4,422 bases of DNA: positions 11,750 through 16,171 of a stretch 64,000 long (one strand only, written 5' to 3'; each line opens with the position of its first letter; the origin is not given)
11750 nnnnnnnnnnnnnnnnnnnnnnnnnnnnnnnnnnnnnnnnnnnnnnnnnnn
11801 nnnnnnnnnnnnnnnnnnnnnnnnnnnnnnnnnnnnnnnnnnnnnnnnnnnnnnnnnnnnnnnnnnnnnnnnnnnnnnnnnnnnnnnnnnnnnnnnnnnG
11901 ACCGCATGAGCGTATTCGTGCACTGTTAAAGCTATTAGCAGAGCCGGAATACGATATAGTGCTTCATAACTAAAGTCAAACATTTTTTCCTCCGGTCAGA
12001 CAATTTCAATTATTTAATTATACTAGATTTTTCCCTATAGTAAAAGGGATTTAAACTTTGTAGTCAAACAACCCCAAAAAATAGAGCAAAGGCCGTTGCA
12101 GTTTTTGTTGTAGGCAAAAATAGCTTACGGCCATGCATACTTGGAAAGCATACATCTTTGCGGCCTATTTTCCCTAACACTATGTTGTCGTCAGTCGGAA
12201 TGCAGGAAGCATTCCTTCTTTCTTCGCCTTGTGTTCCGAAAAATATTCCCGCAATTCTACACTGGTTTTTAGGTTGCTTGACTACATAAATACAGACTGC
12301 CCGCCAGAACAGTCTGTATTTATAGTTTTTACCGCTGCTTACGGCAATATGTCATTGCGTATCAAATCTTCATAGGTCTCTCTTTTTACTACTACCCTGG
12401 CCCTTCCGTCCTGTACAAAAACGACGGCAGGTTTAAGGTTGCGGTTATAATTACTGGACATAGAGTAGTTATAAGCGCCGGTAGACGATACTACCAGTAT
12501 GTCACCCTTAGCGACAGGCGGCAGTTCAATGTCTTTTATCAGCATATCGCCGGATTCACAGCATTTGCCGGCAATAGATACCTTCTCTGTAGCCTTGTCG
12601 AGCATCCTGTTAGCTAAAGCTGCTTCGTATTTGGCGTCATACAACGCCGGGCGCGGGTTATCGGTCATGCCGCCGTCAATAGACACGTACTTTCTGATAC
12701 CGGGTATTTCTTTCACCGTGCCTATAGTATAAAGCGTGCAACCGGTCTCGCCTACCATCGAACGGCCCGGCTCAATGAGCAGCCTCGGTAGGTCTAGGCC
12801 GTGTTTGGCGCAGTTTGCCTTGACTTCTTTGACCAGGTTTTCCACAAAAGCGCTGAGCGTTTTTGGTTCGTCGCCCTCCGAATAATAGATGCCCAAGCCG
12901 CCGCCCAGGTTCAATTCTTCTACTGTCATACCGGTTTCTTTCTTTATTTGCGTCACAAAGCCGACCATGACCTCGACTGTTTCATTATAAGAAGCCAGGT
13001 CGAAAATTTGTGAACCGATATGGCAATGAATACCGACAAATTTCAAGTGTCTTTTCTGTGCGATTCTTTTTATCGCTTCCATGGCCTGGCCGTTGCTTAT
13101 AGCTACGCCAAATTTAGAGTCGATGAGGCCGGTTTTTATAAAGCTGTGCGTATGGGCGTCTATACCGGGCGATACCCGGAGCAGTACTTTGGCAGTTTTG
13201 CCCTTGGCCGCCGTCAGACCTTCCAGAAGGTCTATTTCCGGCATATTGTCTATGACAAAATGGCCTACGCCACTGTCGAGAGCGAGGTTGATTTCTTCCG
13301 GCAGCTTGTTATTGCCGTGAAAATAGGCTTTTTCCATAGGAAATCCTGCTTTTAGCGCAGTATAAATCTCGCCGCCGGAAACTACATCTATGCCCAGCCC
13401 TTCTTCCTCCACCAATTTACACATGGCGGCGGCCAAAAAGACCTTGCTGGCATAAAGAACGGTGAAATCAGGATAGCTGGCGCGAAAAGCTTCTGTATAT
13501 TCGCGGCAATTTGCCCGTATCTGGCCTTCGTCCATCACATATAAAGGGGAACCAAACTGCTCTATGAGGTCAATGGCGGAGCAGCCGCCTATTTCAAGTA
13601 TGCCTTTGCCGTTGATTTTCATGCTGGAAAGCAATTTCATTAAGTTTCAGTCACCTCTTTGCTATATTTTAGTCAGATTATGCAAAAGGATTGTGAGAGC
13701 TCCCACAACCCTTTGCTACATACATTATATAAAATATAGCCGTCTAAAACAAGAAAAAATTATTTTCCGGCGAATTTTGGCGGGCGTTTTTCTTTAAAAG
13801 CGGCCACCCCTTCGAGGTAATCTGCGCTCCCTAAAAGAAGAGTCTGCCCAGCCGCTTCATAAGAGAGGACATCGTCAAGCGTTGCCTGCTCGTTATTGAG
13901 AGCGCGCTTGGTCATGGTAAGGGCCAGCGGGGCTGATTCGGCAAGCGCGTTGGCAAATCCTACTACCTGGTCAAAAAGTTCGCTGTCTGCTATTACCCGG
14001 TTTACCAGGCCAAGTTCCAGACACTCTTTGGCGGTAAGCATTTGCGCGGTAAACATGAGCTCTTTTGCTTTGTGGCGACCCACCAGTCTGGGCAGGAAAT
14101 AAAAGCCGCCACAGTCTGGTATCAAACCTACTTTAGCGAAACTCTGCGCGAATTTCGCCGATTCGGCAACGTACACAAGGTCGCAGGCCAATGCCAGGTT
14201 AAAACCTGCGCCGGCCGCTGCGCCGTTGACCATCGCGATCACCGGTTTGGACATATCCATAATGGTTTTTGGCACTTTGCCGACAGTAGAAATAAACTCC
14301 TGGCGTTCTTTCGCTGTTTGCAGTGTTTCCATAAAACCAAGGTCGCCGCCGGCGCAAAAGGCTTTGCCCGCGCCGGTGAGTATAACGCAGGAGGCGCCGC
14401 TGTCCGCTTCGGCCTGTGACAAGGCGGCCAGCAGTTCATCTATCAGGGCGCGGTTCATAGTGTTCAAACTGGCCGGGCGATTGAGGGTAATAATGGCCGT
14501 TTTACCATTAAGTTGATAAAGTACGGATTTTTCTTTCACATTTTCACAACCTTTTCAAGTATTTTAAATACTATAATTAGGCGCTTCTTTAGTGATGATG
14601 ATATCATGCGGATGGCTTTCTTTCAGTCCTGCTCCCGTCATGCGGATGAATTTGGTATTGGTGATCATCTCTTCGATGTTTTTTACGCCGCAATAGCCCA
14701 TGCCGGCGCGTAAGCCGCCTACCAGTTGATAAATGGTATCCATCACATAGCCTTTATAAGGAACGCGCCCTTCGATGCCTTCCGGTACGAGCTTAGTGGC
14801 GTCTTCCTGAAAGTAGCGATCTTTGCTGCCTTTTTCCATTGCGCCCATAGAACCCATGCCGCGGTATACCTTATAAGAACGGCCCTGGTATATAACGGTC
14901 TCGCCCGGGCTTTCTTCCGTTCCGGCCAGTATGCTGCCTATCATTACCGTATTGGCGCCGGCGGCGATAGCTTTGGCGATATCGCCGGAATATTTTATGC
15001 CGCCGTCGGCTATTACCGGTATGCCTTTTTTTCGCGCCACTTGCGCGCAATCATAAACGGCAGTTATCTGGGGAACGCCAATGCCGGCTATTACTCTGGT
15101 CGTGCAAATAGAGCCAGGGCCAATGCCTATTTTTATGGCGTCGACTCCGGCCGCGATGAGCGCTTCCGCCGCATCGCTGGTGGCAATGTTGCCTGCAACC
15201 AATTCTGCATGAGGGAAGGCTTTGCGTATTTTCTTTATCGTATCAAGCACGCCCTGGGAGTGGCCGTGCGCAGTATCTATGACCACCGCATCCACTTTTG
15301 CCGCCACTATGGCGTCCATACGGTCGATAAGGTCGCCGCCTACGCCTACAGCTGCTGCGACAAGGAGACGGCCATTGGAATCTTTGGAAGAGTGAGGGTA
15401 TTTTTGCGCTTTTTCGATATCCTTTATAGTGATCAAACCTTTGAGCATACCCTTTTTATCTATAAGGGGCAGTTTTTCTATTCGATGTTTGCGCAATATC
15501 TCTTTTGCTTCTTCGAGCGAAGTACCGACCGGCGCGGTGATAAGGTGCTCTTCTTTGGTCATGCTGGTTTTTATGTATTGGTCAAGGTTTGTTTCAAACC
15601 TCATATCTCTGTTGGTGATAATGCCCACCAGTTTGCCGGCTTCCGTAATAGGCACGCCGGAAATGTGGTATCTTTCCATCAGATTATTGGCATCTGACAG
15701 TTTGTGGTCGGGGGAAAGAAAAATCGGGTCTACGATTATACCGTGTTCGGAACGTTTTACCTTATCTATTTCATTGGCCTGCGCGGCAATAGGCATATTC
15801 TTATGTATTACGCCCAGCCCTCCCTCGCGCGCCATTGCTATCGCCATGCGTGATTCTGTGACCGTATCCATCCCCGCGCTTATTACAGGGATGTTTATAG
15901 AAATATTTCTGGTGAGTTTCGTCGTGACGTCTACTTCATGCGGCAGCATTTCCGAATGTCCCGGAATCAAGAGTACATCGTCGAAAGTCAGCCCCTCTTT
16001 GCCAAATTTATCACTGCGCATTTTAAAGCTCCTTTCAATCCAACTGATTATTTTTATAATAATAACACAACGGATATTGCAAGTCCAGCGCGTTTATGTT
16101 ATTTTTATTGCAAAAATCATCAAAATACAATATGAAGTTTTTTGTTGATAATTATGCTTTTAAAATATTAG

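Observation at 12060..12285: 226 bp ORF-free structured element bounded by 14 nt inverted repeats between lysA and the M50 protease gene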

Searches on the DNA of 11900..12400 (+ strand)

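Call 5: search_rna_families(source=window, start=11900, end=12400, threshold=evalue, max_evalue=10, show_alignments=4)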
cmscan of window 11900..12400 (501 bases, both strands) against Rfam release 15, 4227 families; matches with E-value up to 10: 6.
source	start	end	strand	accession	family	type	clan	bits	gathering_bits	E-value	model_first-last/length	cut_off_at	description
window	12044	12142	+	RF02316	TtnuHACA9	Gene; snRNA; snoRNA; HACA-box;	-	21.1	100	0.56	1-135/135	no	Tetrahymena snoRNA TtnuHACA9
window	12018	12224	+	RF00025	Telomerase-cil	Gene;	CL00004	21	52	0.59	1-165/165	no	Ciliate telomerase RNA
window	11960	12018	-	RF00592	SNORD78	Gene; snRNA; snoRNA; CD-box;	CL00051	16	38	3.5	1-65/65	no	Small nucleolar RNA SNORD78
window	11942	12058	+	RF00092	SNORA63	Gene; snRNA; snoRNA; HACA-box;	-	15.5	90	5.9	1-130/130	no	Small nucleolar RNA SNORA63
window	12280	12327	-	RF00130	mir-192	Gene; miRNA;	-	15.1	54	1.6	12-65/76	no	mir-192/215 microRNA precursor family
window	12286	12321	-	RF02616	SSRC8_2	Gene; sRNA;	-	13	72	0.27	1-281/281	no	Streptococcus sRNA 8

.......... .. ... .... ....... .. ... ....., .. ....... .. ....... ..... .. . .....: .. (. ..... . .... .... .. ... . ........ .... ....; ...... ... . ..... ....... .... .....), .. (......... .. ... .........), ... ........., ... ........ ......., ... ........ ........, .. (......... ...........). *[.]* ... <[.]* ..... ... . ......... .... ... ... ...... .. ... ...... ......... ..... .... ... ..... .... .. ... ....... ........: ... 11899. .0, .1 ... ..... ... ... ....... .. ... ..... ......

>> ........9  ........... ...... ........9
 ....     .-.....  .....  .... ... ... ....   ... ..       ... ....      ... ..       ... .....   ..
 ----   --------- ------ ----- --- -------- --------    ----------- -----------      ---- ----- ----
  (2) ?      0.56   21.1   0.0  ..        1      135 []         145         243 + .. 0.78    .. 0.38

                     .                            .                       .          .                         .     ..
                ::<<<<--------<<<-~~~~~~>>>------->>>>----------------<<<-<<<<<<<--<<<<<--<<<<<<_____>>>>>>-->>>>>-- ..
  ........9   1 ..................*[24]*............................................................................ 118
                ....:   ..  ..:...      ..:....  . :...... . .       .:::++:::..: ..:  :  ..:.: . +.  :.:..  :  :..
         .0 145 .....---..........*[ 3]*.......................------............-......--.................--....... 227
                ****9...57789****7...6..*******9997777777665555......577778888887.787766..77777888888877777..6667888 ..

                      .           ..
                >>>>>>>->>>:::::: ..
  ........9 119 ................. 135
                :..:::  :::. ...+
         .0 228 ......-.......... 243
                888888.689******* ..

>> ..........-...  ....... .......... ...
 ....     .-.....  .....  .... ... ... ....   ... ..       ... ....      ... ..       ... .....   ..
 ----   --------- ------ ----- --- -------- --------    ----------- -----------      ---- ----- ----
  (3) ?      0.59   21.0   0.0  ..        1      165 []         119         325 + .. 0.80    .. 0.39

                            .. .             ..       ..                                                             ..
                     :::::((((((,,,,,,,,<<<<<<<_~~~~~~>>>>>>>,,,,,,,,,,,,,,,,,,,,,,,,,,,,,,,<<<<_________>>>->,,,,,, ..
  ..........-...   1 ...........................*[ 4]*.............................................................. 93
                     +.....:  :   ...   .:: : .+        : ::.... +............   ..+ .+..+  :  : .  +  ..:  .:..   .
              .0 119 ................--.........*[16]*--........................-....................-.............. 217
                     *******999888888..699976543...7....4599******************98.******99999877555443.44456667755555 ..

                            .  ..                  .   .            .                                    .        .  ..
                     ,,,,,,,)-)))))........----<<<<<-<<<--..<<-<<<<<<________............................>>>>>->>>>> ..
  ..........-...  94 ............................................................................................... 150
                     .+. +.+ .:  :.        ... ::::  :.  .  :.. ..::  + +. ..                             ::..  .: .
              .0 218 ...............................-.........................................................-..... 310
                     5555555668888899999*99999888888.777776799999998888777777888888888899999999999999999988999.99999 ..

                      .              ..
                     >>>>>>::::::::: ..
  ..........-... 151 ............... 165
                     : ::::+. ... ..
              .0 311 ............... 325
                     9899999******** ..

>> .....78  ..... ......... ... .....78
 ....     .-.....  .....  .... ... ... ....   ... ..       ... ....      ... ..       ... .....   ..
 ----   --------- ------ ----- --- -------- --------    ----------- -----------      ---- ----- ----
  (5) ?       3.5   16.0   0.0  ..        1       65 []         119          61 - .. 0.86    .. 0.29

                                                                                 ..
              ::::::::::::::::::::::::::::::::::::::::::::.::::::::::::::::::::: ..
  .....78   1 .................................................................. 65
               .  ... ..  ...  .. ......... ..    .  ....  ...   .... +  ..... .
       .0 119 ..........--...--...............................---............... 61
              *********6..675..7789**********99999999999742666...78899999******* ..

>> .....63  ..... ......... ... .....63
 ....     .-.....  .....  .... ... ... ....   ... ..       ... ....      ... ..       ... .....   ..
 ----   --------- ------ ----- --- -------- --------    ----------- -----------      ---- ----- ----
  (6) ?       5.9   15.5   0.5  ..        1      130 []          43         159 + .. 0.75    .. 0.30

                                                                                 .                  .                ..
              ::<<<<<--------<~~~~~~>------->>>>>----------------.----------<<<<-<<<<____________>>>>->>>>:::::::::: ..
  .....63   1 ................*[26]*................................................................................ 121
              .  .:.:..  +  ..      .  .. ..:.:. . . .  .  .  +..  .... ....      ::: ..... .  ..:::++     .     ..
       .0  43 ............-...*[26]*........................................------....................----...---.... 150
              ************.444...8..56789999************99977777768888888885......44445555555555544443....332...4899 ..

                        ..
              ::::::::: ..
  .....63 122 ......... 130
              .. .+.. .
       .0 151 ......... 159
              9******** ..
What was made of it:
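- No Rfam leader or riboswitch matches, the T-box included (call 5).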

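Call 27: search_dna_similar(query=window:12050-12295:+, collection=plasmids, mode=distant, max_evalue=0.01)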
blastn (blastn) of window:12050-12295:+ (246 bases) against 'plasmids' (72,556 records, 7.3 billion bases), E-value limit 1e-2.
No match.

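Call 28: search_dna_similar(query=window:12050-12295:+, collection=phages, mode=distant, max_evalue=0.01)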
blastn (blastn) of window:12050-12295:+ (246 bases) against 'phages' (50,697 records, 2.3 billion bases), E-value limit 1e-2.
No match.
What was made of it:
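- Tried and rejected: blastn against plasmids and phages: no match (calls 27, 28).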

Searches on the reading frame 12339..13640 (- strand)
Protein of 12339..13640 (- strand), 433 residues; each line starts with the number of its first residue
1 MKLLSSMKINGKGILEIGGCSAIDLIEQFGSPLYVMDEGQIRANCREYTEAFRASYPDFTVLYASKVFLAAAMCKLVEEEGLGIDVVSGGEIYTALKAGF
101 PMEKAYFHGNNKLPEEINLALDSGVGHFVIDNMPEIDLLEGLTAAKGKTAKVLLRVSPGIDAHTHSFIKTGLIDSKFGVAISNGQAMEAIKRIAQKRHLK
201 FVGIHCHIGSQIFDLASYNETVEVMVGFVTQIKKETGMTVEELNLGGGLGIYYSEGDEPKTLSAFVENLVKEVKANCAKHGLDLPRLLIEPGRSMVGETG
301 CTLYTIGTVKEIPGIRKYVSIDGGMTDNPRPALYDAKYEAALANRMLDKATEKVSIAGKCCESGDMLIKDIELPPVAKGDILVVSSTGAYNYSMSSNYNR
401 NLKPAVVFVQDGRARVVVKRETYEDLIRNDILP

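Call 7: search_protein_families(library=pfam, proteins=[window:12339-13640:-])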
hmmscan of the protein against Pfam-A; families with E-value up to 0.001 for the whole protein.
window:12339-13640:- (433 aa): 2 families
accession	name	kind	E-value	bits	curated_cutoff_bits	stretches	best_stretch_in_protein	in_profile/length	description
PF02784.22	Orn_Arg_deC_N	-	7.9e-63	212.5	23.4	1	42-296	5-246/247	Pyridoxal-dependent decarboxylase, pyridoxal binding domain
PF00278.28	Orn_DAP_Arg_deC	-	6e-18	65.4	23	1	37-388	5-95/95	Pyridoxal-dependent decarboxylase, C-terminal sheet domain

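Call 24: find_encoding_contigs(protein=window:12339-13640:-, flank=2500, max_places=10)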
Protein window:12339-13640:- (433 aa): no gene with exactly this product is on record in the collection.

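Call 52: search_protein_families(library=ncbifam, proteins=[window:12339-13640:-])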
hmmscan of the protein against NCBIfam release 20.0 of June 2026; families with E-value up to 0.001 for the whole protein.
window:12339-13640:- (433 aa): 7 families
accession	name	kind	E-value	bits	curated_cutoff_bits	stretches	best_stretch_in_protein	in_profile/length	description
TIGR01048.1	lysA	equivalog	1.5e-147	491.4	297.9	1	10-430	4-416/417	diaminopimelate decarboxylase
NF006515.0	PRK08961.1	equivalog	2e-57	194.8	802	1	27-405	499-855/861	bifunctional aspartate kinase/diaminopimelate decarboxylase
TIGR03099.1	dCO2ase_PEP1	hypoth_equivalog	5.4e-53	180.5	478.45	1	13-396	6-384/398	pyridoxal-dependent decarboxylase, exosortase A system-associated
NF052544.1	OrLyDeCDokD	equivalog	7.2e-50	169.9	700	1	15-431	26-460/461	ornithine/lysine decarboxylase DokD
NF041039.1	FslC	exception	9.1e-28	97.2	500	1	24-415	21-409/418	rhizoferrin biosystnesis N-citrylornithine decarboxylase FslC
NF003763.0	PRK05354.1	equivalog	6.2e-19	68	369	1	128-310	175-360/636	biosynthetic arginine decarboxylase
TIGR01273.1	speA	equivalog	1.1e-18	67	624.1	1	77-298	113-340/624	arginine decarboxylase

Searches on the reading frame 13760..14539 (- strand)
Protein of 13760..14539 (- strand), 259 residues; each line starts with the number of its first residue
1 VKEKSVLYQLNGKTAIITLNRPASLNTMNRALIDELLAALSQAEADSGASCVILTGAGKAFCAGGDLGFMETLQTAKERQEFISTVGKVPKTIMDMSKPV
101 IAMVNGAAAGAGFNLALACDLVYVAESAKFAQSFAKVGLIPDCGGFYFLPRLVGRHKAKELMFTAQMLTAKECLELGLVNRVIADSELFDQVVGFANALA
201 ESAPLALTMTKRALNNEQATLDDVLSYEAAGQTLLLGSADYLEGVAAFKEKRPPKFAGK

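Call 7: search_protein_families(library=pfam, proteins=[window:13760-14539:-])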
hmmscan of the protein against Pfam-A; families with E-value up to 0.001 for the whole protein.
window:13760-14539:- (259 aa): 2 families
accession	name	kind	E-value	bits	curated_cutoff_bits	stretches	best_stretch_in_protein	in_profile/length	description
PF00378.25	ECH_1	-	1.4e-63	215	27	1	14-258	6-250/251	Enoyl-CoA hydratase/isomerase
PF16113.10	ECH_2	-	9.8e-42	144.1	27.2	1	15-188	2-177/335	Enoyl-CoA hydratase/isomerase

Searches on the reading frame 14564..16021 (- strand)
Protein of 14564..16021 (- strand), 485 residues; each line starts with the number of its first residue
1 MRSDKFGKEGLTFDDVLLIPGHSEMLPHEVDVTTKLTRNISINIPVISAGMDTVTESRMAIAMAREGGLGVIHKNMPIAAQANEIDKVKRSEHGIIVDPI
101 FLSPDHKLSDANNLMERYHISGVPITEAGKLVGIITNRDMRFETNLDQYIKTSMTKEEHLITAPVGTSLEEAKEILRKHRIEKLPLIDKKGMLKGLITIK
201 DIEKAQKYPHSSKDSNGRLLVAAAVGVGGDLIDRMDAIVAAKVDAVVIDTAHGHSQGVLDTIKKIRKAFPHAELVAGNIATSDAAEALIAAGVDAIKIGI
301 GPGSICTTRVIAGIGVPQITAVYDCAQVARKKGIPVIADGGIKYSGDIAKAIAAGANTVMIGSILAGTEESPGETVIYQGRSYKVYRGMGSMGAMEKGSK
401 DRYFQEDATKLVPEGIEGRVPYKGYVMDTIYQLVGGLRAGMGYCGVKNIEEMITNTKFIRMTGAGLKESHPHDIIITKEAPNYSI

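Call 7: search_protein_families(library=pfam, proteins=[window:14564-16021:-])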
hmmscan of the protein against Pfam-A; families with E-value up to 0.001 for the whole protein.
window:14564-16021:- (485 aa): 5 families
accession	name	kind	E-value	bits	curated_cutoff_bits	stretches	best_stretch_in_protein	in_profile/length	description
PF00478.31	IMPDH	-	9.8e-168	557.9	25.6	1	10-472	1-345/345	IMP dehydrogenase / GMP reductase domain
PF00571.33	CBS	-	6.8e-22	78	24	2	156-205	7-54/57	CBS domain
PF03060.21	NMO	-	4.4e-13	49.8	28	2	273-376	137-236/331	Nitronate monooxygenase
PF01070.24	FMN_dh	-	2.5e-07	30.5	24.9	1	259-363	207-303/350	FMN-dependent dehydrogenase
PF00977.27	His_biosynth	-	8.1e-06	25.9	23.6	0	327-364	67-104/228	Histidine biosynthesis protein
